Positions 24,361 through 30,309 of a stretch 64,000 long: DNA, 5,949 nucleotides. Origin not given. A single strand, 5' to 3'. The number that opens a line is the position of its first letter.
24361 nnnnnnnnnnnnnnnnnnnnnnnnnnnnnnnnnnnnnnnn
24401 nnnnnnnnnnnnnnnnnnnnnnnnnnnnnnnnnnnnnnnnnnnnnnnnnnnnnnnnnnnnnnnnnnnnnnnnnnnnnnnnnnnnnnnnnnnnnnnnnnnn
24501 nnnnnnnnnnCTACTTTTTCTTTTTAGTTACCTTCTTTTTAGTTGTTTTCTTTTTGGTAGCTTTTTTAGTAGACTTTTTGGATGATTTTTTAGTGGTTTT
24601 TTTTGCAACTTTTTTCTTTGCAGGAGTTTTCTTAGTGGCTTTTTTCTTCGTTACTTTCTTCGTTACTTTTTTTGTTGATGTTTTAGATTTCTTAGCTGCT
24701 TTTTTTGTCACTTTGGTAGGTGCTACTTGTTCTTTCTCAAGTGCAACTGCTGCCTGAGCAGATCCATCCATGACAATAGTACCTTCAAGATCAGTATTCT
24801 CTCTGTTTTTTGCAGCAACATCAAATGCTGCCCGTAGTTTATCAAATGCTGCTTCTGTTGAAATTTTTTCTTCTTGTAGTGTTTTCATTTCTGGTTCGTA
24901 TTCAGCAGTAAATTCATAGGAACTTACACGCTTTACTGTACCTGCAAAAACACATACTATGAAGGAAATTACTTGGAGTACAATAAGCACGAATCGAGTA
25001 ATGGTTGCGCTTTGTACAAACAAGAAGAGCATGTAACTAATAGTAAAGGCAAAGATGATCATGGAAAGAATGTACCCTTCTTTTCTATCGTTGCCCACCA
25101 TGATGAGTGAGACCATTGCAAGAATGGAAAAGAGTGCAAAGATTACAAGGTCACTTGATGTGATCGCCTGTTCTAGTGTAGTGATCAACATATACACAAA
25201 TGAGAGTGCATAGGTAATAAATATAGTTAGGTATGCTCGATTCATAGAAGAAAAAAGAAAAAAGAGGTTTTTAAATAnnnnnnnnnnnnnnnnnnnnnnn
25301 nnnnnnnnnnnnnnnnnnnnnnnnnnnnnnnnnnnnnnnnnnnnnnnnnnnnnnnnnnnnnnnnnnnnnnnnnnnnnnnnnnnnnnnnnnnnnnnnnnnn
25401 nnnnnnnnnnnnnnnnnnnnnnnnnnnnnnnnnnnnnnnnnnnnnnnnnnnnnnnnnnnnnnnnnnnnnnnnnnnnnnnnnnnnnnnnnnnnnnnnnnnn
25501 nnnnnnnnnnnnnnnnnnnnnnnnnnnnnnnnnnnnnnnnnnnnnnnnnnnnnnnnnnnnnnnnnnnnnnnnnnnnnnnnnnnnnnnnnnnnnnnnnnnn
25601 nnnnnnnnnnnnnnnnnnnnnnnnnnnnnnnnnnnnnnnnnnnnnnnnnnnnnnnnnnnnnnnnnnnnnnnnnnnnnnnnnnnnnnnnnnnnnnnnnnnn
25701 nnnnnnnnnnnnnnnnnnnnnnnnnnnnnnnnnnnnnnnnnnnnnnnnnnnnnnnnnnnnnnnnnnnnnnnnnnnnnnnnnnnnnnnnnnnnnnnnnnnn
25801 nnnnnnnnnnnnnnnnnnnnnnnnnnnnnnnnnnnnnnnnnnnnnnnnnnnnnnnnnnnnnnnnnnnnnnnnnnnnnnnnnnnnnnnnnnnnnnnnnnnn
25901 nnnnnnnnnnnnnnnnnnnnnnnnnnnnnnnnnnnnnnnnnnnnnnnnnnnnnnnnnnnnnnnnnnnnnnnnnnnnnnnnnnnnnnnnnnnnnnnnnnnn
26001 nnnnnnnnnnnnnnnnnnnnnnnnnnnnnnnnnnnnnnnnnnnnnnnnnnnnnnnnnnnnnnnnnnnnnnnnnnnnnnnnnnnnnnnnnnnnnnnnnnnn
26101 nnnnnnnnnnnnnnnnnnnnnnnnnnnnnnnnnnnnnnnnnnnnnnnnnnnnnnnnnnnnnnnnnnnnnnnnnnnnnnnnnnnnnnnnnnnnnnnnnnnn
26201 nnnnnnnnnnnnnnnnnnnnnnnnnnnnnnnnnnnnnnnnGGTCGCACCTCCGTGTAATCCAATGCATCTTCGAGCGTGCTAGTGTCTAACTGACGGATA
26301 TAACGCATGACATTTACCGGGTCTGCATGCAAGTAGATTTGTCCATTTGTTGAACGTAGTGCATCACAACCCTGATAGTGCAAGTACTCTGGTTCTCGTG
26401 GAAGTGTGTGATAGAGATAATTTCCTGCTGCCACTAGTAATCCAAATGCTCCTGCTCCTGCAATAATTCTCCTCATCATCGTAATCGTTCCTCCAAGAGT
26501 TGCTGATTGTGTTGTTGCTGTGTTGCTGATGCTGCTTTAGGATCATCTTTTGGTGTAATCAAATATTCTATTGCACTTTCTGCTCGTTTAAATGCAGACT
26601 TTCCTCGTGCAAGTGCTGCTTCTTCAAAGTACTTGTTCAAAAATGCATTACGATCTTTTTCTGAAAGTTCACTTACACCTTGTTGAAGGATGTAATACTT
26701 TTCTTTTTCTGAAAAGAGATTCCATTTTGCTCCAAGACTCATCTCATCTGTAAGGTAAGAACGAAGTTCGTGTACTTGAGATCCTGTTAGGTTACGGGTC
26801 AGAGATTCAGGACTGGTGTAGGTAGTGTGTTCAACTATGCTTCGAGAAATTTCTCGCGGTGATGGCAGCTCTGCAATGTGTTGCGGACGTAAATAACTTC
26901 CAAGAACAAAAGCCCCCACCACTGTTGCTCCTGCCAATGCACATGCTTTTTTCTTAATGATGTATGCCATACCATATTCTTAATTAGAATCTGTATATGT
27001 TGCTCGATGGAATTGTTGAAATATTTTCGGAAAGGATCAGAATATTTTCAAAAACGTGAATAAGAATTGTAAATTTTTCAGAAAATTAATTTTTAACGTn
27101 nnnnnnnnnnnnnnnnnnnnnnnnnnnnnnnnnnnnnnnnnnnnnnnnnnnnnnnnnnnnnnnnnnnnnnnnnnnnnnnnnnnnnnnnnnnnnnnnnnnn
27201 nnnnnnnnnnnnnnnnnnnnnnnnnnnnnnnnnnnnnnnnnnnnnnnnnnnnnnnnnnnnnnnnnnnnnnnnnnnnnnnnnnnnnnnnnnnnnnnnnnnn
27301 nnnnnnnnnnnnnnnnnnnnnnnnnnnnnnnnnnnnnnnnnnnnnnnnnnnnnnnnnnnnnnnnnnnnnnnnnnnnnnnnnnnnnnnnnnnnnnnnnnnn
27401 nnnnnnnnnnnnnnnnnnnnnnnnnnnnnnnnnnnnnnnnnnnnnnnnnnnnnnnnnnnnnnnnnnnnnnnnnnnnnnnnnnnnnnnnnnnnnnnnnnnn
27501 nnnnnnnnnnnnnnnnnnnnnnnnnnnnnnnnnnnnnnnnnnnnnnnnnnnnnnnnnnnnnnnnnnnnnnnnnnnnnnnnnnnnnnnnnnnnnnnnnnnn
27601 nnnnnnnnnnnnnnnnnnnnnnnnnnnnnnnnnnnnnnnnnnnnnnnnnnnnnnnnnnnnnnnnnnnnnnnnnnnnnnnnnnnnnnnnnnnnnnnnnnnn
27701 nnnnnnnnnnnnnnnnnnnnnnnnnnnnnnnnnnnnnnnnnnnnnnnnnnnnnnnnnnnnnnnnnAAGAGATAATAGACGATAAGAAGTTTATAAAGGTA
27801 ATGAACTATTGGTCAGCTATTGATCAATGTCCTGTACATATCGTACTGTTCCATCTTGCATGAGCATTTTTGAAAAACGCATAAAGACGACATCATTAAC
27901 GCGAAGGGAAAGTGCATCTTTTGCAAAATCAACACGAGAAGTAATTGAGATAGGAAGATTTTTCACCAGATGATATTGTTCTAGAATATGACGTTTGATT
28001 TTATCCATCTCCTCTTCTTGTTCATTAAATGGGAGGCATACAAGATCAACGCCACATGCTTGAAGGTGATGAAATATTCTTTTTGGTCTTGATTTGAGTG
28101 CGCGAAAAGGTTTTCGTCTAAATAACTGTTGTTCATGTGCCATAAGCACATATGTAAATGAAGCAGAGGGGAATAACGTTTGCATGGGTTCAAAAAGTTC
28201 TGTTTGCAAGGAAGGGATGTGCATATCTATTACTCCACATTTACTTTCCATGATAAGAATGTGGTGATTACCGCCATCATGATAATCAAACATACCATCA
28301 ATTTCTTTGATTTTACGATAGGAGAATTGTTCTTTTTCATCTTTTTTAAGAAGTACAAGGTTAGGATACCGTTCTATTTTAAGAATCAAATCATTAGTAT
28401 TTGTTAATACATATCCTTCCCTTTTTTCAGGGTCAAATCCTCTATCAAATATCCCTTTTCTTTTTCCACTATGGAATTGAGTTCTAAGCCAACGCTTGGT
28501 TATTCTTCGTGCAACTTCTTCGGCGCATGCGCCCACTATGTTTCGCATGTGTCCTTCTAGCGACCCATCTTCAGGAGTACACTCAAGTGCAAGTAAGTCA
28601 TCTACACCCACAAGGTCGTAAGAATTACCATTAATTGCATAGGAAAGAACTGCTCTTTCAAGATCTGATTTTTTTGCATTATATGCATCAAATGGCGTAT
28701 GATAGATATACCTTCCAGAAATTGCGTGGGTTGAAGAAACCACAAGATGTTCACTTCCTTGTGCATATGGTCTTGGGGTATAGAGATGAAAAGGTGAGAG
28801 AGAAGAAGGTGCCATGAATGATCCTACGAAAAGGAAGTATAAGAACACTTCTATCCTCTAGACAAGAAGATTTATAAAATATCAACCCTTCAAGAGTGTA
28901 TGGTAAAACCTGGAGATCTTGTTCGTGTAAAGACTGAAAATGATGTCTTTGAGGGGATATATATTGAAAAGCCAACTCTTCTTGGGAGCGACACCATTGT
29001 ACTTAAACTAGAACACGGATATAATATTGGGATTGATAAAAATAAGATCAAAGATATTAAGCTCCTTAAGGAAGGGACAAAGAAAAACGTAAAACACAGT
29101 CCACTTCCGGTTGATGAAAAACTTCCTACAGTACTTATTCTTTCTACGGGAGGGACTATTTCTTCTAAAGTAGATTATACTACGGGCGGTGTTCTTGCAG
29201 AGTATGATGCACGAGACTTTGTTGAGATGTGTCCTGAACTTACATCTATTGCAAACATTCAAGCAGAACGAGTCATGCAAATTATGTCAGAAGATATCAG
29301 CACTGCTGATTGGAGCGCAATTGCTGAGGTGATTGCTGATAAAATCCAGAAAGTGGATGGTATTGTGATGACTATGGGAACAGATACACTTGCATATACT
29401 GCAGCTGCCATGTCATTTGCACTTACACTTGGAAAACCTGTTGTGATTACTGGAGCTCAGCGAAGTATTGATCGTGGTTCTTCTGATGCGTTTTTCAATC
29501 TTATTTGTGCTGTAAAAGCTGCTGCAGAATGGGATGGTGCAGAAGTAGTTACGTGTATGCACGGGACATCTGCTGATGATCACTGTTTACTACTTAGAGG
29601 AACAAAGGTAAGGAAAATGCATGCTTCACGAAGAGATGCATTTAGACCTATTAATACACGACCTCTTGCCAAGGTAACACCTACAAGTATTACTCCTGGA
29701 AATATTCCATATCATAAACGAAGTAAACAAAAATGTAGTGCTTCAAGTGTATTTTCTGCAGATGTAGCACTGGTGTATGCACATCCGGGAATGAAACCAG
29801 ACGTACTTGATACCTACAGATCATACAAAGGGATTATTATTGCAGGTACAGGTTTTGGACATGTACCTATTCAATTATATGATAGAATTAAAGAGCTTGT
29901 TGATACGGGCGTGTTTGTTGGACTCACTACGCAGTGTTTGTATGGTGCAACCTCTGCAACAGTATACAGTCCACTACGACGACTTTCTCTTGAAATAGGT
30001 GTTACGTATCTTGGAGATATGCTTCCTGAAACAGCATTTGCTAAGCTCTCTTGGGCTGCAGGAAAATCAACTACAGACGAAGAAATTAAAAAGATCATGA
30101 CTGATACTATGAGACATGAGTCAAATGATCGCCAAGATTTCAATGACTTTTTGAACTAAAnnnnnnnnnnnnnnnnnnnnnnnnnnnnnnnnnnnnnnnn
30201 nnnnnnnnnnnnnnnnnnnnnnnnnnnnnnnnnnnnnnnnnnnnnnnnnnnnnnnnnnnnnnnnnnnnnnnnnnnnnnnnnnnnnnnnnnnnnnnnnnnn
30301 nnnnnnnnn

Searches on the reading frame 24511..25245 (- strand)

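Call 6: search_protein_families(library=pfam, proteins=[window:24511-25245:-], max_evalue=0.01)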
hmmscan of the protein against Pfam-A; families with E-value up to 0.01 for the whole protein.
window:24511-25245:- (244 aa): 0 families

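Call 22: search_protein_families(library=ncbifam, proteins=[window:24511-25245:-], max_evalue=10)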
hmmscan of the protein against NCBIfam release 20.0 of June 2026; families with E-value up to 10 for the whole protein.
window:24511-25245:- (244 aa): 8 families
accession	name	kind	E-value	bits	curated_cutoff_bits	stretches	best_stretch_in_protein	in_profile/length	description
NF011492.0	PRK14900.1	equivalog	1.6e-05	23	1783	1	108-242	900-1032/1044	valine--tRNA ligase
NF040674.1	CPBP_fam_MrtP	equivalog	0.023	14.2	250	1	61-237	60-220/354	myxosortase MrtP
NF005423.0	PRK07003.1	equivalog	0.1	10.9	1260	1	121-234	369-484/831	DNA polymerase III subunit gamma/tau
NF043057.1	T4SS_LegK7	subfamily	0.12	10.5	1000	1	115-239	639-762/801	LegK7 family Dot/Icm T4SS effector kinase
NF043039.1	HgcAB_like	equivalog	0.29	10.7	285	1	4-112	159-272/350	HgcAB-like fusion protein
NF010381.0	PRK13808.1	equivalog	1.7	7.9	426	1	162-243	213-294/335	adenylate kinase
NF009611.0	PRK13108.1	equivalog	4.1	6.2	636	1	156-236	335-413/476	prolipoprotein diacylglyceryl transferase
NF033909.1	opacity_OapA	exception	5.1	6.3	400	1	127-242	206-319/422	opacity-associated protein OapA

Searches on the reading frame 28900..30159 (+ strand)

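Call 7: search_protein_families(library=pfam, proteins=[window:28900-30159:+], max_evalue=0.00001)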
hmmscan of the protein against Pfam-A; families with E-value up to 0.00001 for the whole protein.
window:28900-30159:+ (419 aa): 3 families
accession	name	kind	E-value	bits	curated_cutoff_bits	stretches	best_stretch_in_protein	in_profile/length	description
PF00710.25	Asparaginase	-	1.4e-56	191.5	22.5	1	78-263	2-184/193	Asparaginase, N-terminal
PF17763.6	Asparaginase_C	-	2.1e-25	89.3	34.6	1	288-400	1-114/114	Glutaminase/Asparaginase C-terminal domain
PF18195.6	GatD_N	-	9.7e-15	54.1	25.7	1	3-56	2-54/54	GatD N-terminal domain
